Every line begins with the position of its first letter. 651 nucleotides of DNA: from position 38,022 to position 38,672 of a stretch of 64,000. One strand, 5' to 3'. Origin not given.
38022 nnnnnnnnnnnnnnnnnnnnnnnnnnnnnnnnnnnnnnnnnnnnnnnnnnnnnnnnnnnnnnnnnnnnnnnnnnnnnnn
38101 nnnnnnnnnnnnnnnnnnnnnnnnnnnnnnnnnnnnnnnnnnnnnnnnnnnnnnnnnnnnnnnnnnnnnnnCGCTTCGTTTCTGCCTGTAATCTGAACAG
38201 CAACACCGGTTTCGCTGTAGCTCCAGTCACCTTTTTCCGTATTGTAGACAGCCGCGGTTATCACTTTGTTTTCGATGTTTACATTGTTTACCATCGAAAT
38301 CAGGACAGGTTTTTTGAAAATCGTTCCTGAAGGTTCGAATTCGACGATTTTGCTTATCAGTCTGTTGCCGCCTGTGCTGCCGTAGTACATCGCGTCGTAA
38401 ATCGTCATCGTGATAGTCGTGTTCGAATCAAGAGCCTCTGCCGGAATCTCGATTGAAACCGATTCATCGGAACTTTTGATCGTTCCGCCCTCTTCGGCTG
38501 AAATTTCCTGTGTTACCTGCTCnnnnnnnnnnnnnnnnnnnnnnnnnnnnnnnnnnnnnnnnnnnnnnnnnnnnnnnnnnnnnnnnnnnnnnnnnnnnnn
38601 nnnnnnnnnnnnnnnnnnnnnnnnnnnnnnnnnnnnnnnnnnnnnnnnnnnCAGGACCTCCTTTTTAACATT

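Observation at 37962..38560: N-terminal domain looks ZU5-like and ends in a conserved HF|T motif, suggesting autoproteolytic, non-covalently tethered lipoproteins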

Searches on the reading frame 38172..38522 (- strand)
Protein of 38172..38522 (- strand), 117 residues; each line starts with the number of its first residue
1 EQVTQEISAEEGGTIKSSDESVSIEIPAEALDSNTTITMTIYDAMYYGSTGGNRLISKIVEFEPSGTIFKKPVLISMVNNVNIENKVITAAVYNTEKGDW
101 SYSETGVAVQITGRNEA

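Call 18: find_related_loci(query=A3, collection=genome_contigs, flank=6000)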
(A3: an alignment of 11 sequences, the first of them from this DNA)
Query A3 (117 aa) in genome_contigs; peptide patterns used: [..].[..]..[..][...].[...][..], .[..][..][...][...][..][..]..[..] (x = any residue, [..] = any of these).
240 stretches matched a pattern; 42 encode a relative of the query (tblastn E <= 1e-3); 38 distinct loci.
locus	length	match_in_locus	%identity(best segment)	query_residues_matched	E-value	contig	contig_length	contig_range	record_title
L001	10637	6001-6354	66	1-117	5e-47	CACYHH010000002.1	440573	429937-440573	MAG: uncultured Spirochaetales bacterium isolate RUG11946 genome assembly, contig: RUG11946_asm_2, whole genome shotgun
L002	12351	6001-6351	65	1-117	5e-47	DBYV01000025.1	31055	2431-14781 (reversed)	MAG TPA_asm: bacterium UBP6_UBA1177 isolate UBA1177 UBA1177_contig_8305, whole genome shotgun sequence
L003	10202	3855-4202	64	1-117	4e-45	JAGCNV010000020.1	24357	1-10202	Bacterium isolate RGIG9961 Yak_Reticulum-2__c219673, whole genome shotgun sequence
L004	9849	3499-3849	63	1-117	2e-46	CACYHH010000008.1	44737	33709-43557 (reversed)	MAG: uncultured Spirochaetales bacterium isolate RUG11946 genome assembly, contig: RUG11946_asm_8, whole genome shotgun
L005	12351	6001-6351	61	1-117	4e-44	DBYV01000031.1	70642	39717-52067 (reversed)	MAG TPA_asm: bacterium UBP6_UBA1177 isolate UBA1177 UBA1177_contig_2124, whole genome shotgun sequence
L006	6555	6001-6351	60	1-117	3e-44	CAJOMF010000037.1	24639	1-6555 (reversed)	uncultured bacterium isolate Reindeer_2_mag_13 genome assembly, contig: scaffold_1430, whole genome shotgun sequence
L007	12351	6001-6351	60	1-117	1e-43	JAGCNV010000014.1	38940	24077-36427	Bacterium isolate RGIG9961 Yak_Reticulum-2__c102940, whole genome shotgun sequence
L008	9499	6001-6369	62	1-117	6e-44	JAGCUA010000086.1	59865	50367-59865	Bacterium isolate RGIG10122 Yak_Rumen-4__c2051039, whole genome shotgun sequence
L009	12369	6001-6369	62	1-117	2e-43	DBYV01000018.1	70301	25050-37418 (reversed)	MAG TPA_asm: bacterium UBP6_UBA1177 isolate UBA1177 UBA1177_contig_4774, whole genome shotgun sequence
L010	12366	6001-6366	63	1-117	2e-43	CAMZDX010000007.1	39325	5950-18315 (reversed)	MAG TPA_asm: uncultured bacterium isolate SRR10912534_bin.77_metaWRAP_v1.3_MAG genome assembly, contig: ERZ14210014.1065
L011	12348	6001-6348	62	1-117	2e-42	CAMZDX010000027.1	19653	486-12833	MAG TPA_asm: uncultured bacterium isolate SRR10912534_bin.77_metaWRAP_v1.3_MAG genome assembly, contig: ERZ14210014.3900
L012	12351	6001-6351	60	1-117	5e-42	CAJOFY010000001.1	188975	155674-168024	uncultured bacterium isolate Red_deer_3_mag_66 genome assembly, contig: scaffold_27, whole genome shotgun sequence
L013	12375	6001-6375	61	1-117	4e-42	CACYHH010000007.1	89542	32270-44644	MAG: uncultured Spirochaetales bacterium isolate RUG11946 genome assembly, contig: RUG11946_asm_7, whole genome shotgun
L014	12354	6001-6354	59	2-117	1e-41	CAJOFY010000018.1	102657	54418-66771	uncultured bacterium isolate Red_deer_3_mag_66 genome assembly, contig: scaffold_779, whole genome shotgun sequence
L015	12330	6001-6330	65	1-110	1e-41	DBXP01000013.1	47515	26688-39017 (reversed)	MAG TPA_asm: bacterium UBP6_UBA1209 isolate UBA1209 UBA1209_contig_16716, whole genome shotgun sequence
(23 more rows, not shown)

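Call 25: search_protein_representatives(alignment_id=A3)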
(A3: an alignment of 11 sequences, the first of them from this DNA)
Query: 11 sequences, 117 profile positions. Proteins with E-value up to 0.001 (for the whole library): 1862; up to 1e-10: 122; up to 1e-30: 53. The best 150 are listed.
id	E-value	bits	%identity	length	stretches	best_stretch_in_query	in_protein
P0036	7.3e-51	187.2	-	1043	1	1-117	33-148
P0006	1.6e-50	186.1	-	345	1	1-116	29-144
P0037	1.6e-48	179.7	-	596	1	1-117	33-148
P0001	4.0e-48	178.4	-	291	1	1-117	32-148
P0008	4.1e-48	178.3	-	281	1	1-115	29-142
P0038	1.2e-47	176.8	-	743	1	1-116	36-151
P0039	1.5e-47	176.5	-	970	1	1-113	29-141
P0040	5.3e-47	174.7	-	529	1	1-116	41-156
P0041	8.7e-47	174.0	-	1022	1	1-116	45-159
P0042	1.2e-46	173.6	-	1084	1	1-117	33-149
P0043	2.1e-46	172.8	-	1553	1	1-117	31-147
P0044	3.1e-46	172.3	-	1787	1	1-117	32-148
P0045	6.2e-46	171.3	-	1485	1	1-116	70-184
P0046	7.1e-46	171.1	-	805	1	1-116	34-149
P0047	4.9e-45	168.4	-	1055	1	1-116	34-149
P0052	6.0e-44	164.9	-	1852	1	1-117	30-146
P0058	2.1e-43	163.1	-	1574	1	1-111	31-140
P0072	1.3e-40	154.2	-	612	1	1-116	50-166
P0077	3.1e-38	146.4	-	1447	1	1-116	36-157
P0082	6.0e-34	132.6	-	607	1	2-113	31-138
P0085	5.2e-26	107.0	-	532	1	2-112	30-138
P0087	5.1e-25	103.8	-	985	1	3-116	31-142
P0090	1.5e-20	89.4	-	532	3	11-80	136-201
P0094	1.3e-18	83.2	-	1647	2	11-100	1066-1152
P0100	5.5e-17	77.9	-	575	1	2-103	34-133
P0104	3.3e-15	72.2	-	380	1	1-101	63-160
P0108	9.3e-14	67.5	-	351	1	1-82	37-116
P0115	1.4e-12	63.7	-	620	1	2-105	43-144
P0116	1.7e-12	63.5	-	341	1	3-83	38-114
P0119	2.3e-12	63.0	-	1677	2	3-80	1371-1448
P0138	4.5e-11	58.9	-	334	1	3-102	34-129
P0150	1.1e-10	57.7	-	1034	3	10-70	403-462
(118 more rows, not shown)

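Call 39: search_protein_families(library=pfam, proteins=[P0104, P0108, P0116, P0138, P0090, P0094, P0119, P0100, P0115, P0150], max_evalue=0.01)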
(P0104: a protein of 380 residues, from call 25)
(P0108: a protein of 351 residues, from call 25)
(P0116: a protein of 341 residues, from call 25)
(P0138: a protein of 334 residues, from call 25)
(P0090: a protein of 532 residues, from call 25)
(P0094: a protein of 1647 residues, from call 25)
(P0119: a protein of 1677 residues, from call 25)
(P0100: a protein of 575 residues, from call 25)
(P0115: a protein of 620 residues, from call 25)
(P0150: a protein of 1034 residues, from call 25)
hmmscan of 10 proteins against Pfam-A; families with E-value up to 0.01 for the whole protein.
P0104 (380 aa): 2 families
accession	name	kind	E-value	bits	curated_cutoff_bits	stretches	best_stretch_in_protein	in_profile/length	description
PF00791.26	ZU5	-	8e-06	26.5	21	1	72-146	7-87/97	ZU5 domain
PF13648.12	Lipocalin_4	-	0.0018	19.5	22.4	0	297-350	20-76/89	Lipocalin-like domain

P0108 (351 aa): 2 families
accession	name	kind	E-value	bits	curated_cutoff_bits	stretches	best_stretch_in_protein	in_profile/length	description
PF00791.26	ZU5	-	1.8e-05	25.3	21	1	45-114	6-81/97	ZU5 domain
PF18692.7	DUF5640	-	0.0056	17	28.5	0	292-345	24-80/85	Family of unknown function (DUF5640)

P0116 (341 aa): 1 family
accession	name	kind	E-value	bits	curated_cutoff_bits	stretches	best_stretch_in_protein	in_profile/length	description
PF00791.26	ZU5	-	8.3e-05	23.2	21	1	49-117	11-87/97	ZU5 domain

P0138 (334 aa): 2 families
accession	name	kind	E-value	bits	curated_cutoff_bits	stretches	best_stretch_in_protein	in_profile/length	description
PF00791.26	ZU5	-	5.6e-05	23.8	21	1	41-109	7-83/97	ZU5 domain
PF18692.7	DUF5640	-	0.0011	19.2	28.5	1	278-321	33-75/85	Family of unknown function (DUF5640)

P0090 (532 aa): 1 family
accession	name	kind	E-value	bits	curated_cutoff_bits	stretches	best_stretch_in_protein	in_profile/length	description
PF00791.26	ZU5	-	1.3e-12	48.3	21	2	137-197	9-77/97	ZU5 domain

P0094 (1647 aa): 10 families
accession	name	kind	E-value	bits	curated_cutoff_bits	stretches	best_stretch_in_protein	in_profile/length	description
PF13205.12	Big_5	-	4.7e-38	130.6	23.6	2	1546-1646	1-105/105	Bacterial Ig-like domain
PF00932.25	LTD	-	1.2e-26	93.6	34.3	2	122-235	7-107/109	Lamin Tail Domain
PF13715.12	CarbopepD_reg_2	-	3.2e-16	59.6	32.2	2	976-1020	1-46/88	CarboxypepD_reg-like domain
PF13620.12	CarboxypepD_reg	-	1e-15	58.2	32.3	2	316-391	1-81/82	Carboxypeptidase regulatory-like domain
PF18911.6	PKD_4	-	1.1e-15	57.9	27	1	32-105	1-72/85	PKD domain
PF00791.26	ZU5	-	4.5e-10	40.1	21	2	1061-1134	3-79/97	ZU5 domain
PF00801.26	PKD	-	2.5e-09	37.4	23.5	1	44-116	9-80/80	PKD domain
PF25020.1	TTR_TEN1-4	-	6.7e-05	23.2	27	0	316-384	8-78/86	Teneurin TTR-like domain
PF21027.3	Sde0182_C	-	0.0015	19.6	27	0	52-72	2-22/83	Cellulose-binding protein Sde0182, C-terminal domain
PF02369.22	Big_1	-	0.0026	18.3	34.9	0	316-343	20-49/93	Bacterial Ig-like domain (group 1)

P0119 (1677 aa): 8 families
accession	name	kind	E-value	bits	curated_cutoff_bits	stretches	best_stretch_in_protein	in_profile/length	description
PF09136.16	Glucodextran_B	-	6.4e-52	173.9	27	5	586-661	1-80/83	Glucodextranase, domain B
PF00395.25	SLH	-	3.5e-41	139.3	20.8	3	1564-1606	1-44/44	S-layer homology domain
PF00791.26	ZU5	-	9e-15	55.2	21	2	951-1036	3-89/97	ZU5 domain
PF13472.12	Lipase_GDSL_2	-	1.3e-13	52.2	32.9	1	405-573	1-164/178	GDSL-like Lipase/Acylhydrolase family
PF19077.6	Big_13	-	6.1e-09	36.7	27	1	1295-1353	36-99/102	Bacterial Ig-like domain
PF12044.14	Metallopep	-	4.1e-07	29.4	27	0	1273-1352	3-85/427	Putative peptidase family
PF17936.7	Big_6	-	1.6e-06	28.7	27.6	1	782-855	9-80/83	Bacterial Ig domain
PF00657.28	Lipase_GDSL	-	5.5e-05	23.9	23.6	1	425-578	29-185/208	GDSL-like Lipase/Acylhydrolase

P0100 (575 aa): 1 family
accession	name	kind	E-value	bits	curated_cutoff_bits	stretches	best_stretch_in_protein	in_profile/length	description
PF00791.26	ZU5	-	1.9e-05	25.2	21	1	40-109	5-79/97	ZU5 domain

P0115 (620 aa): 4 families
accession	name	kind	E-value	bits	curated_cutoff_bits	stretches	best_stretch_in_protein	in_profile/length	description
PF07703.20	A2M_BRD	-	0.00055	20.7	22.7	1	302-422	1-121/140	Alpha-2-macroglobulin bait region domain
PF00791.26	ZU5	-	0.00099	19.8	21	1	51-128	7-90/97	ZU5 domain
PF16723.11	DUF5065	-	0.0038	17.8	26.8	0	276-384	35-148/156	Domain of unknown function (DUF5065)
PF10670.15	DUF4198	-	0.0059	17.2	34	0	308-364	140-196/209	Domain of unknown function (DUF4198)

P0150 (1034 aa): 3 families
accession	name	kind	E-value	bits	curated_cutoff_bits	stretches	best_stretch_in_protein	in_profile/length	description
PF02368.24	Big_2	-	6e-38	129.1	22.8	4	617-696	2-79/79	Bacterial Ig-like domain (group 2)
PF22359.2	Big-like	-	7.1e-09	36.2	27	0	569-613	2-46/48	Bacterial Ig-like domain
PF00791.26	ZU5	-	0.0017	19.1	21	0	399-433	3-37/97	ZU5 domain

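Call 66: search_protein_families(library=pfam, proteins=[P0052, P0044, P0058, P0077, P0082, P0085, P0087, P0072], max_evalue=0.0001)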
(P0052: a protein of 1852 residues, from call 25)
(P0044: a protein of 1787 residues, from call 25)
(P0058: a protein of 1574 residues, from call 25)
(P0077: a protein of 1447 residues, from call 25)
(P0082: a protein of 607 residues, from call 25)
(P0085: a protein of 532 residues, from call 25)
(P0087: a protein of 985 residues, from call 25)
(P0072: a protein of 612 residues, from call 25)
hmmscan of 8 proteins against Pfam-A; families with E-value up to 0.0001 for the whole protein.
P0052 (1852 aa): 2 families
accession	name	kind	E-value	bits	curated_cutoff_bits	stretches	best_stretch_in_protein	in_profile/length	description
PF07603.17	Lcl_C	-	2.7e-64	215.2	34.9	4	1310-1421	2-117/117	Lcl C-terminal domain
PF00791.26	ZU5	-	8.9e-10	39.2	21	1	39-107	7-79/97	ZU5 domain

P0044 (1787 aa): 2 families
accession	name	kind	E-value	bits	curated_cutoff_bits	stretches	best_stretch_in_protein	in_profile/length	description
PF07603.17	Lcl_C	-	1.4e-76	254.8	34.9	5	1178-1277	2-103/117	Lcl C-terminal domain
PF00791.26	ZU5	-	1.4e-06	28.9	21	1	41-116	7-86/97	ZU5 domain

P0058 (1574 aa): 2 families
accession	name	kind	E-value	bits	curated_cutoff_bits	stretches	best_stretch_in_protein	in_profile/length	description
PF07603.17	Lcl_C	-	9.3e-121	397.2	34.9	6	1327-1442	2-117/117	Lcl C-terminal domain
PF00791.26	ZU5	-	1.3e-08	35.4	21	1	39-110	6-81/97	ZU5 domain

P0077 (1447 aa): 2 families
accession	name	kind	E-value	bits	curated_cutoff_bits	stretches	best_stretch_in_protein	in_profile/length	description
PF07603.17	Lcl_C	-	2.5e-94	312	34.9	5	1182-1302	2-117/117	Lcl C-terminal domain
PF00791.26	ZU5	-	1.3e-08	35.4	21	1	44-112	6-78/97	ZU5 domain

P0082 (607 aa): 1 family
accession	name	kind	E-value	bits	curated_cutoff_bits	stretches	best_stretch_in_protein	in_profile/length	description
PF00791.26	ZU5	-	1.2e-06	29.1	21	1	38-104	6-79/97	ZU5 domain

P0085 (532 aa): 2 families
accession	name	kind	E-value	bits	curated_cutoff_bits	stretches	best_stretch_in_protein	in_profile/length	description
PF19789.6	DUF6273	-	8.2e-18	65.3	23.5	1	381-526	22-168/172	Domain of unknown function (DUF6273)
PF00791.26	ZU5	-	2e-06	28.4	21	1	39-102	8-77/97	ZU5 domain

P0087 (985 aa): 2 families
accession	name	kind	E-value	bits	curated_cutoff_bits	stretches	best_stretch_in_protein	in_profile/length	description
PF19789.6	DUF6273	-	1.2e-26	94.1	23.5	2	868-983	28-171/172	Domain of unknown function (DUF6273)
PF00791.26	ZU5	-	1.9e-06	28.4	21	1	38-104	7-77/97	ZU5 domain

P0072 (612 aa): 1 family
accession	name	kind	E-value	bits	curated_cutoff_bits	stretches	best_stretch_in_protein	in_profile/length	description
PF00791.26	ZU5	-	6.4e-08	33.2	21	1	60-132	8-84/97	ZU5 domain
